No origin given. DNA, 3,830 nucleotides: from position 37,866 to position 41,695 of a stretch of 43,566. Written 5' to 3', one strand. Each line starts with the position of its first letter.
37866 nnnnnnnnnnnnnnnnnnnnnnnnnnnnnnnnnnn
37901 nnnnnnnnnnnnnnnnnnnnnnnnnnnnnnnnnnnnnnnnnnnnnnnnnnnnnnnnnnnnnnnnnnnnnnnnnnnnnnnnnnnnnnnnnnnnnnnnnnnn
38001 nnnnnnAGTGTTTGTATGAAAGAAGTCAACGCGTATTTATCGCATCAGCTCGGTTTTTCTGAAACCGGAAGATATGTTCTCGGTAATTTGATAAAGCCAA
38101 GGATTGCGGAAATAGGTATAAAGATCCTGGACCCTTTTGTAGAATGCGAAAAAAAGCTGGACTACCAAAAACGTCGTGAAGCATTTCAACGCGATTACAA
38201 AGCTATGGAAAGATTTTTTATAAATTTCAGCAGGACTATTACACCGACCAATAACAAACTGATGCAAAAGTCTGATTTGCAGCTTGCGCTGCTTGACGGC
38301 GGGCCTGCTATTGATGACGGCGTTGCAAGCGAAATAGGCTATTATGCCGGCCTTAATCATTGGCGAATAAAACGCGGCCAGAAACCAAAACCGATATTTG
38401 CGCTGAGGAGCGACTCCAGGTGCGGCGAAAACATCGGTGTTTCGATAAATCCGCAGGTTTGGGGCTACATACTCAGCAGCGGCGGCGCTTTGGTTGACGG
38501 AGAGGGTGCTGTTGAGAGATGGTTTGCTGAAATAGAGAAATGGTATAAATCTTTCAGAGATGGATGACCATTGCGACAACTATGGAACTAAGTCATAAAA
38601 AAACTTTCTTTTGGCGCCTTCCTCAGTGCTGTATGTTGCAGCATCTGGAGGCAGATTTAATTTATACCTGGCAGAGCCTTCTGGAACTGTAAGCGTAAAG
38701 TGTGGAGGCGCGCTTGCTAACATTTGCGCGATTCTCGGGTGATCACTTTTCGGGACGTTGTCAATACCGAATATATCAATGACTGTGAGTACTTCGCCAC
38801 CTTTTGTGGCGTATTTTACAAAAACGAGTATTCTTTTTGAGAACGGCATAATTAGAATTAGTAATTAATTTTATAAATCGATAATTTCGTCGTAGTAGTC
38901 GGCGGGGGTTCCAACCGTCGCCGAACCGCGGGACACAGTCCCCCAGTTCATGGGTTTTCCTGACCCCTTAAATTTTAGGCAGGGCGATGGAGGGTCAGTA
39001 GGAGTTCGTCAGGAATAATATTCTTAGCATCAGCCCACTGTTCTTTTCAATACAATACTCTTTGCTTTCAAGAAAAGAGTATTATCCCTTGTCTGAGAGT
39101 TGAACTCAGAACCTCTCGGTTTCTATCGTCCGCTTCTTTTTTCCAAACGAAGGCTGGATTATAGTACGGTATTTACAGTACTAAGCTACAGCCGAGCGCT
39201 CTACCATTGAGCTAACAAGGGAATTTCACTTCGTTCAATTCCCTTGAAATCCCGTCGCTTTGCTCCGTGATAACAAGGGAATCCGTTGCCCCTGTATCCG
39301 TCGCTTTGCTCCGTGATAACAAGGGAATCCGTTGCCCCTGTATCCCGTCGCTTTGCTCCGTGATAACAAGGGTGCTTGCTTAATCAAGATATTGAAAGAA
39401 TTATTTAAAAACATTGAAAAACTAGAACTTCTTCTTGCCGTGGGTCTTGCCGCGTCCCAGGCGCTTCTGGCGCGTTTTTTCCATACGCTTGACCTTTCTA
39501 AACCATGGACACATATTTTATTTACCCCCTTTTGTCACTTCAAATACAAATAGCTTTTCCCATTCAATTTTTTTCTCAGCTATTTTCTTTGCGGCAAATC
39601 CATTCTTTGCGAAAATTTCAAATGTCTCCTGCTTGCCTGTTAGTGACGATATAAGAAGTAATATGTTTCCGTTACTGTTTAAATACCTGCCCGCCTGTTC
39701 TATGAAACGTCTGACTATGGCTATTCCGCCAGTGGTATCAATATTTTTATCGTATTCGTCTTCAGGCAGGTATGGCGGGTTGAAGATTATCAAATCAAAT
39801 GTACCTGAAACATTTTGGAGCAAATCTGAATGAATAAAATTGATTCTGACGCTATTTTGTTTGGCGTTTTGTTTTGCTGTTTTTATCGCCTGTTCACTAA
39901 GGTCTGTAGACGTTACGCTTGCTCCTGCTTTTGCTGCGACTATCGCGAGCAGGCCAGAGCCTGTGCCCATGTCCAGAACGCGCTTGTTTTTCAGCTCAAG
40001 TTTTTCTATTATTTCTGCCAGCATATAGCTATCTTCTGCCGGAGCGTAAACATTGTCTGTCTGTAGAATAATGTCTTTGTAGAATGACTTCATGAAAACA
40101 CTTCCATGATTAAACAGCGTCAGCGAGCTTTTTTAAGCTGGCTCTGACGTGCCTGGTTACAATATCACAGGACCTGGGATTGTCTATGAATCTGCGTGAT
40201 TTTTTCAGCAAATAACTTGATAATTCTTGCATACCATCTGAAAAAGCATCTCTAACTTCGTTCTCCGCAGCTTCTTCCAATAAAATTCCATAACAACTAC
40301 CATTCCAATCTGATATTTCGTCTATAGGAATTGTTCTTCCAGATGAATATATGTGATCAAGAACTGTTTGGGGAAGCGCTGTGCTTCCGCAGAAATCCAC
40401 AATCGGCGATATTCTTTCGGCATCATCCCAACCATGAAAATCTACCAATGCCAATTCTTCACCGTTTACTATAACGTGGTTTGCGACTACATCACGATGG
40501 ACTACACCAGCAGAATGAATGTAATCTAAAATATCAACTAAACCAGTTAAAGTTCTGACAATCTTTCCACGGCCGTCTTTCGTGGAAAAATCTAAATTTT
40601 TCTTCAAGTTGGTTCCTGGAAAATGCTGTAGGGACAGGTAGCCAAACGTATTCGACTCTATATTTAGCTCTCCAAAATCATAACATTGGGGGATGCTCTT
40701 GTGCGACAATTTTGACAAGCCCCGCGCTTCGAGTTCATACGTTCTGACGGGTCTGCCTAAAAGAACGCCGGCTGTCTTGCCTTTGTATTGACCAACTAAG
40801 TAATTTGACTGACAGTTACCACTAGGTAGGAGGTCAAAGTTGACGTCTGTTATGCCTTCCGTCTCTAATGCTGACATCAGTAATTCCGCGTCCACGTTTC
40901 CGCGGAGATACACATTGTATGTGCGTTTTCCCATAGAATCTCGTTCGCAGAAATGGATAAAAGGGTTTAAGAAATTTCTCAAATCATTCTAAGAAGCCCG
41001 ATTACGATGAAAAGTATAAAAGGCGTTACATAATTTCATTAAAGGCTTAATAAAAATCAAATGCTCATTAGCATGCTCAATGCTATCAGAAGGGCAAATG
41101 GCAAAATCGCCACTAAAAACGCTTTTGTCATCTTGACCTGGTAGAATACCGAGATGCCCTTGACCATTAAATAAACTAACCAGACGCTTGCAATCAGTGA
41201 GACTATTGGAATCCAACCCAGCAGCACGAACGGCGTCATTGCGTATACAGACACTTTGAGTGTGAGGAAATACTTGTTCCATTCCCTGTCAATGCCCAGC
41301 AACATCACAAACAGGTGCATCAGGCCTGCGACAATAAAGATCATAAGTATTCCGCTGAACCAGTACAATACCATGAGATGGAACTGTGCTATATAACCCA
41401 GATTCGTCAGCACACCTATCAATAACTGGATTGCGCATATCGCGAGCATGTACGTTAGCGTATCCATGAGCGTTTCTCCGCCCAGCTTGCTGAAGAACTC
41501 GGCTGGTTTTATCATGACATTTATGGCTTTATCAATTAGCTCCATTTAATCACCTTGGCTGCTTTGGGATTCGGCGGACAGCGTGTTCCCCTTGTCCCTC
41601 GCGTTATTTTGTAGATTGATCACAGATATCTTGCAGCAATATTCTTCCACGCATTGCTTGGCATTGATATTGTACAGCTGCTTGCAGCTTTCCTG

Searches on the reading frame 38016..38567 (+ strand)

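Call 48: search_protein_families(library=pfam, proteins=[window:38016-38567:+], max_evalue=0.001)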
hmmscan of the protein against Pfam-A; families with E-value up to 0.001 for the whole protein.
window:38016-38567:+ (183 aa): 1 family
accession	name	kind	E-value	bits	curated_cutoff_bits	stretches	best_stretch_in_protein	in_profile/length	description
PF05014.21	Nuc_deoxyrib_tr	-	1.5e-09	38.4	28.8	1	7-145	2-115/117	Nucleoside 2-deoxyribosyltransferase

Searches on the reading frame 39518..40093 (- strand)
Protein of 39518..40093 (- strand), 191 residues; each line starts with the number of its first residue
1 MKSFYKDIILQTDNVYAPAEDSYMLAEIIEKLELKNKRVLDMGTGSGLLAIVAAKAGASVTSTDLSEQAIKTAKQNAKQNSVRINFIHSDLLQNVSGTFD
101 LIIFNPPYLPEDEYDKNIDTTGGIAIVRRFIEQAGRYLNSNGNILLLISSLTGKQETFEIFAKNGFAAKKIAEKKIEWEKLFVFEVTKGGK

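Call 48: search_protein_families(library=pfam, proteins=[window:39518-40093:-], max_evalue=0.001)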
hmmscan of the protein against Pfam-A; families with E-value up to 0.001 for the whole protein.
window:39518-40093:- (191 aa): 20 families
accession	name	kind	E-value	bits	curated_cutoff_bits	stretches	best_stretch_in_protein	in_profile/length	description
PF05175.20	MTS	-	2.3e-24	86.4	23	1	23-158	21-150/170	Methyltransferase small domain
PF06325.19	PrmA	-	8.3e-17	62.1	22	1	27-105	153-233/296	Ribosomal protein L11 methyltransferase (PrmA)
PF13649.12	Methyltransf_25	-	6.7e-13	49.6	27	1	39-114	1-82/97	Methyltransferase domain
PF13847.12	Methyltransf_31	-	1.2e-12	48.2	27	1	35-162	3-123/145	Methyltransferase domain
PF08241.18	Methyltransf_11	-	1.6e-09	38.7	21.2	1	40-104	1-66/95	Methyltransferase domain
PF13489.12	Methyltransf_23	-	5e-09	36.5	27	1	25-104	9-87/164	Methyltransferase domain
PF08242.18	Methyltransf_12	-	3.1e-08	34.7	30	1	40-104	1-71/98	Methyltransferase domain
PF03602.21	Cons_hypoth95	-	9.5e-08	32.3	24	1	30-119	37-134/182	Conserved hypothetical protein 95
PF07669.17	Eco57I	-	1.9e-07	31.8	25.3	1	70-152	49-138/171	Eco57I restriction-modification methylase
PF06962.18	rRNA_methylase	-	3.4e-07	30.7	22.7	1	60-149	1-91/137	Putative rRNA methylase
PF01555.25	N6_N4_Mtase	-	2.3e-06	28.1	26.7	0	24-75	170-221/221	DNA methylase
PF10294.15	Methyltransf_16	-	4.8e-06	26.9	21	1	24-82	32-95/174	Lysine methyltransferase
PF01135.25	PCMT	-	7.9e-06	26.2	20.3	1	19-90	56-132/210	Protein-L-isoaspartate(D-aspartate) O-methyltransferase (PCMT)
PF02475.24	TRM5-TYW2_MTfase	-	1.9e-05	25.1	28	1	29-120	30-126/164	TRM5/TYW2 methyltransferase domain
PF09445.16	Methyltransf_15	-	3.3e-05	24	22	1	37-107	2-80/165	RNA cap guanine-N2 methyltransferase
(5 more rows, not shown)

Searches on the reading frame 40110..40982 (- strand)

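Call 48: search_protein_families(library=pfam, proteins=[window:40110-40982:-], max_evalue=0.001)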
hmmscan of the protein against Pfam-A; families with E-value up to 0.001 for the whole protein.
window:40110-40982:- (290 aa): 1 family
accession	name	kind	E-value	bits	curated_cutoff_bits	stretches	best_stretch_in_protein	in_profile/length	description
PF00069.31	Pkinase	-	2.8e-07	30.7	31.7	1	85-199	48-159/263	Protein kinase domain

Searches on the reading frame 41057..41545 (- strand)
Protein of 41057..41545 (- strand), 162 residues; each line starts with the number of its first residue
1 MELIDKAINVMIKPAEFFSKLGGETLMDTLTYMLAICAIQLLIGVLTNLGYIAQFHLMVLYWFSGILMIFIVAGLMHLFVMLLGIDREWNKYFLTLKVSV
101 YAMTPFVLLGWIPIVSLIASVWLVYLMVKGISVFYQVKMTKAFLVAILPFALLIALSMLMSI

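Call 48: search_protein_families(library=pfam, proteins=[window:41057-41545:-], max_evalue=0.001)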
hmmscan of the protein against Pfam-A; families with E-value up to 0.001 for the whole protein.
window:41057-41545:- (162 aa): 1 family
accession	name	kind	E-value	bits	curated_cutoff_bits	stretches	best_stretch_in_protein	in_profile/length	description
PF04893.22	Yip1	-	6.1e-13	49.4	28.6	1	9-159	2-172/173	Yip1 domain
